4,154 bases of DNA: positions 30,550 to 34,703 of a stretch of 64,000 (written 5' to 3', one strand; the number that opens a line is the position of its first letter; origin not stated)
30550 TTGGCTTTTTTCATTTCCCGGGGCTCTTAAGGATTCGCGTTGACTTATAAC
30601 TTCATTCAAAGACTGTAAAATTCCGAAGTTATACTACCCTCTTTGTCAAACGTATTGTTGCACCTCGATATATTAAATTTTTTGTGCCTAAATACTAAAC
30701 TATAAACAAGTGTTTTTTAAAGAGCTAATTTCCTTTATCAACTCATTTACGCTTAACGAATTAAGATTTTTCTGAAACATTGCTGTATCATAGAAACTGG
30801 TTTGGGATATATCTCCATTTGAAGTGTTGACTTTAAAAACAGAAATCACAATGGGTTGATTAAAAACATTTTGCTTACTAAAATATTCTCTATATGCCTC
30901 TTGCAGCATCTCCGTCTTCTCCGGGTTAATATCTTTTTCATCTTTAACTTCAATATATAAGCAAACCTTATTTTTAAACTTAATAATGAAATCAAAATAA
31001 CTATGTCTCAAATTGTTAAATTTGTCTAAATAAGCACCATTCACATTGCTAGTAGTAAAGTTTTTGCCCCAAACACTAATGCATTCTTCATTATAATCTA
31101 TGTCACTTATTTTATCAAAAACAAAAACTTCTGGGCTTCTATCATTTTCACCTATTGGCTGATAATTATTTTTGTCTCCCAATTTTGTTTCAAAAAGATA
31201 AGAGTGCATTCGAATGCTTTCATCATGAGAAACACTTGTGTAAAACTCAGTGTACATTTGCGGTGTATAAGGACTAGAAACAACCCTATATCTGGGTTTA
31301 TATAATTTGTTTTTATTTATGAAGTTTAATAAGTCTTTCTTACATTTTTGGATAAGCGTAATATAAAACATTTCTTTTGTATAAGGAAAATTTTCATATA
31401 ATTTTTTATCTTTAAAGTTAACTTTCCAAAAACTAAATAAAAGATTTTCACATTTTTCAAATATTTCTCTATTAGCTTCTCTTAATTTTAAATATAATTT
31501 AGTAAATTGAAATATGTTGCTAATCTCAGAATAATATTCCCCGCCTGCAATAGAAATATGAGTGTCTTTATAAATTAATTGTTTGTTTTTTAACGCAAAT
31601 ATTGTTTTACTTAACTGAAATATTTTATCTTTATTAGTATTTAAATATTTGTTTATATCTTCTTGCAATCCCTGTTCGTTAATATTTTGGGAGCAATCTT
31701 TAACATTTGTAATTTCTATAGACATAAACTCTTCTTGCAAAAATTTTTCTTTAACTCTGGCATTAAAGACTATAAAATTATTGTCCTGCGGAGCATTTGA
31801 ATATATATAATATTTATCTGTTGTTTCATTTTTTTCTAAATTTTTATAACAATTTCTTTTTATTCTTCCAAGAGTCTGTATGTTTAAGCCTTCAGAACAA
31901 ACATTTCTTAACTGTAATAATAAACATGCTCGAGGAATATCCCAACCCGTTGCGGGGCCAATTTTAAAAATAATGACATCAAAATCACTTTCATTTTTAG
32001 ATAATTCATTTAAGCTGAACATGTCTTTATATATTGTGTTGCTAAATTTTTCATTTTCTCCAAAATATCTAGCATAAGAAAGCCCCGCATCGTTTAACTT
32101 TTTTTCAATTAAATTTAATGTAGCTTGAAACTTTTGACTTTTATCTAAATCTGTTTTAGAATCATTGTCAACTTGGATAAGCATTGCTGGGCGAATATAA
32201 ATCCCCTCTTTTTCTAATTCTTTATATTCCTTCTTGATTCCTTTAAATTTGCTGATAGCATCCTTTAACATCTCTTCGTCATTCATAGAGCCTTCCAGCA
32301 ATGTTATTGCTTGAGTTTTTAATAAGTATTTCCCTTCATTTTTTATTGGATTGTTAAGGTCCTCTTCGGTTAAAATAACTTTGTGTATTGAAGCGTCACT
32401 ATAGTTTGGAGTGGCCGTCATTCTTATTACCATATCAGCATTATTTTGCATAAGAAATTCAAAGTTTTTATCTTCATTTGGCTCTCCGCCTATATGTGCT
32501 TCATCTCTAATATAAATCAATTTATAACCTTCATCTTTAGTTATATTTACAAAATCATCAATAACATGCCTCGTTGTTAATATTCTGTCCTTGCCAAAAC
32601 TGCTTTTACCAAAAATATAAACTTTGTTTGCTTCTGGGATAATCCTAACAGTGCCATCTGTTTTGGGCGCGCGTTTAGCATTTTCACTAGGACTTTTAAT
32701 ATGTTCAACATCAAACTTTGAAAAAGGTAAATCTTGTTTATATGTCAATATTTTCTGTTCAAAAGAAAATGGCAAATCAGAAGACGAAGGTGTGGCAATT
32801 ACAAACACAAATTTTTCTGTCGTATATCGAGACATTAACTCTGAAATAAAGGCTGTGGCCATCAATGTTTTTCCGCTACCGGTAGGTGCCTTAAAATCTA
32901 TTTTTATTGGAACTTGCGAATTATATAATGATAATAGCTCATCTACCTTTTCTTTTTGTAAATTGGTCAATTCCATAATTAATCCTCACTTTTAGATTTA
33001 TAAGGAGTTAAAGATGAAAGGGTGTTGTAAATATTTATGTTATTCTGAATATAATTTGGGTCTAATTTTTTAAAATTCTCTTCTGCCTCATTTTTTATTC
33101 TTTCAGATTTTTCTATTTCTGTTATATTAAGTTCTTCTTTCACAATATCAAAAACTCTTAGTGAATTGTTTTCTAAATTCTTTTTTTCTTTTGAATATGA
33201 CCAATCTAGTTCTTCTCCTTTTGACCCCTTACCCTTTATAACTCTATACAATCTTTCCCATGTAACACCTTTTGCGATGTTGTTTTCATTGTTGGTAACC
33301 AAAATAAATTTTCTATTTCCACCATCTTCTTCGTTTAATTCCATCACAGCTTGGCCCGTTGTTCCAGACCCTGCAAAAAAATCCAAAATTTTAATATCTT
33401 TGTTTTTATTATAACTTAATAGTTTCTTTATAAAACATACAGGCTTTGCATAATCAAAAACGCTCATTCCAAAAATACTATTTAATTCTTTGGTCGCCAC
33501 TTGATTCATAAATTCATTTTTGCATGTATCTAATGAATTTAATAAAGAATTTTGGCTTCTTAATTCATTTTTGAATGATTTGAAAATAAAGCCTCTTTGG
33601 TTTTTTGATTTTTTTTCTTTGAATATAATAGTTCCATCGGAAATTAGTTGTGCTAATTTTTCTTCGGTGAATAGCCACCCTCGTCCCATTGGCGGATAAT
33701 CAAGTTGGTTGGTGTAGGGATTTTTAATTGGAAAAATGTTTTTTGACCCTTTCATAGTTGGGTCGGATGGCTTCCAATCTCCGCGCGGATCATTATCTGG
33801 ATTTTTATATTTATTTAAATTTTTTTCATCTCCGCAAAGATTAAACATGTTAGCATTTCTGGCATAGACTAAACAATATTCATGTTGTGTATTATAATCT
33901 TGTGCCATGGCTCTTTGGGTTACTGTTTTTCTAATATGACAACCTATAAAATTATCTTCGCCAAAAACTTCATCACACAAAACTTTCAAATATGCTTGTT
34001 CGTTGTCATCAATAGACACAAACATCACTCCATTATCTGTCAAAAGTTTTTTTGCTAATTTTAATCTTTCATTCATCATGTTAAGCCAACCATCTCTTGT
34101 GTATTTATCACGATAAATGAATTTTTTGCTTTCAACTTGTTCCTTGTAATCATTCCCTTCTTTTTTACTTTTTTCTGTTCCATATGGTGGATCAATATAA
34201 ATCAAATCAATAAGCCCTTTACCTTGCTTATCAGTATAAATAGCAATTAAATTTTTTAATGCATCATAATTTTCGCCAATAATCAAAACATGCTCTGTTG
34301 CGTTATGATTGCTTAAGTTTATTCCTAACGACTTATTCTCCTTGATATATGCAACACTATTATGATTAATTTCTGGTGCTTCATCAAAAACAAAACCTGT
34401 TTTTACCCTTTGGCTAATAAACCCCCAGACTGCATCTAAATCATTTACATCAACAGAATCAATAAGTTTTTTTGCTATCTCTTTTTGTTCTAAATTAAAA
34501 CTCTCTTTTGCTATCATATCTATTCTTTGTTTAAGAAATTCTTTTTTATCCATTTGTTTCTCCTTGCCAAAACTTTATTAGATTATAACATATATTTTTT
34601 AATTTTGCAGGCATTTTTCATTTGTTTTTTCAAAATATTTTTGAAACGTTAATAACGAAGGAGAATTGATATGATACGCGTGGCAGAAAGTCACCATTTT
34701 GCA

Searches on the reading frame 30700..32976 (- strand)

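Call 25: search_protein_families(library=pfam, proteins=[window:30700-32976:-], max_evalue=0.00001)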
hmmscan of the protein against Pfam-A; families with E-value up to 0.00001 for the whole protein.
window:30700-32976:- (758 aa): 1 family
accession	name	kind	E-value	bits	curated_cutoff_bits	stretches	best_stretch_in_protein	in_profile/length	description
PF04851.21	ResIII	-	9e-13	48.9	22.5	1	1-191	2-163/164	Type III restriction enzyme, res subunit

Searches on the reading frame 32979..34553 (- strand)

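Call 25: search_protein_families(library=pfam, proteins=[window:32979-34553:-], max_evalue=0.00001)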
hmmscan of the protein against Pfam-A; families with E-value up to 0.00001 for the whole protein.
window:32979-34553:- (524 aa): 1 family
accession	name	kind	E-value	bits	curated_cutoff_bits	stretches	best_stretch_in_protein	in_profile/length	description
PF01555.25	N6_N4_Mtase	-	1.1e-32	114.2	26.7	1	115-417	1-207/221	DNA methylase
